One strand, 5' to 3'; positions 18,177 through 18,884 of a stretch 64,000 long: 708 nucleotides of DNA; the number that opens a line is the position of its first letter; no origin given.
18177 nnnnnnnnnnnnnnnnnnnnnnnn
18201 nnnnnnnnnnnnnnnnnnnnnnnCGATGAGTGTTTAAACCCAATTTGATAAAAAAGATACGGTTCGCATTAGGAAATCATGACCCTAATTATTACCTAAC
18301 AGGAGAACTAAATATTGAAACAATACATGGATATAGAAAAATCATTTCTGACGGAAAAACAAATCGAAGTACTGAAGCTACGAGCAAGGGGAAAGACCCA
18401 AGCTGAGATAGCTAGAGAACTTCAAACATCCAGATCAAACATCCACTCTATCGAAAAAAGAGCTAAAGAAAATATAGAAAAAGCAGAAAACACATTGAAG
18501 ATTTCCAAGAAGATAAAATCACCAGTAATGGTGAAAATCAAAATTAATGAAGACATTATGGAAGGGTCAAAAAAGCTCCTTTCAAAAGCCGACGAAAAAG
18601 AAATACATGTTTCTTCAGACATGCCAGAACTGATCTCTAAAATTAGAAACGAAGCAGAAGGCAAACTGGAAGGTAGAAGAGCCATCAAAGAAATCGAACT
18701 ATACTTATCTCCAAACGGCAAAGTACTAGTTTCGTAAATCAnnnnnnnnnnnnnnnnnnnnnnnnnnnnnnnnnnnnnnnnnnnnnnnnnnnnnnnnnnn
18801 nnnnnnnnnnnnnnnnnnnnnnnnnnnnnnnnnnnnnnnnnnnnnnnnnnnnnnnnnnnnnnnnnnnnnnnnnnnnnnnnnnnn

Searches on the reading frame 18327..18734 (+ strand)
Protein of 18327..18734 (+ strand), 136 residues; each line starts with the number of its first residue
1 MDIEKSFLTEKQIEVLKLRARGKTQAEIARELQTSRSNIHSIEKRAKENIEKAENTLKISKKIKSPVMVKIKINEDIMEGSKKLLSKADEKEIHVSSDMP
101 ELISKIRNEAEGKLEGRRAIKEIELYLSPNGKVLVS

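Call 77: search_protein_families(library=pfam, proteins=[window:18327-18734:+], max_evalue=0.001)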
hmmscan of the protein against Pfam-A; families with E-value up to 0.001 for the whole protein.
window:18327-18734:+ (136 aa): 7 families
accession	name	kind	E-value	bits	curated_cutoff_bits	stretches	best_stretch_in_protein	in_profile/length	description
PF14601.11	TFX_C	-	8.2e-18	64.6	27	1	53-135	1-83/83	DNA_binding protein, TFX, C-term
PF04545.22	Sigma70_r4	-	1.3e-07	31.5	24.1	1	8-47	5-45/50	Sigma-70, region 4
PF04297.20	UPF0122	-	1e-06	29.4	22.7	1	2-79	12-90/101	Putative helix-turn-helix protein, YlxM / p13 like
PF00196.25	GerE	-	1.8e-05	24.7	23.5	1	7-41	2-36/57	Bacterial regulatory proteins, luxR family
PF12844.13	HTH_19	-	9.8e-05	22.6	30.2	1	20-62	10-50/64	Helix-turn-helix domain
PF08281.18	Sigma70_r4_2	-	0.0002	21.3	25.7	1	8-48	11-52/54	Sigma-70, region 4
PF13518.12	HTH_28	-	0.00028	21.3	25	1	13-48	3-38/52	Helix-turn-helix domain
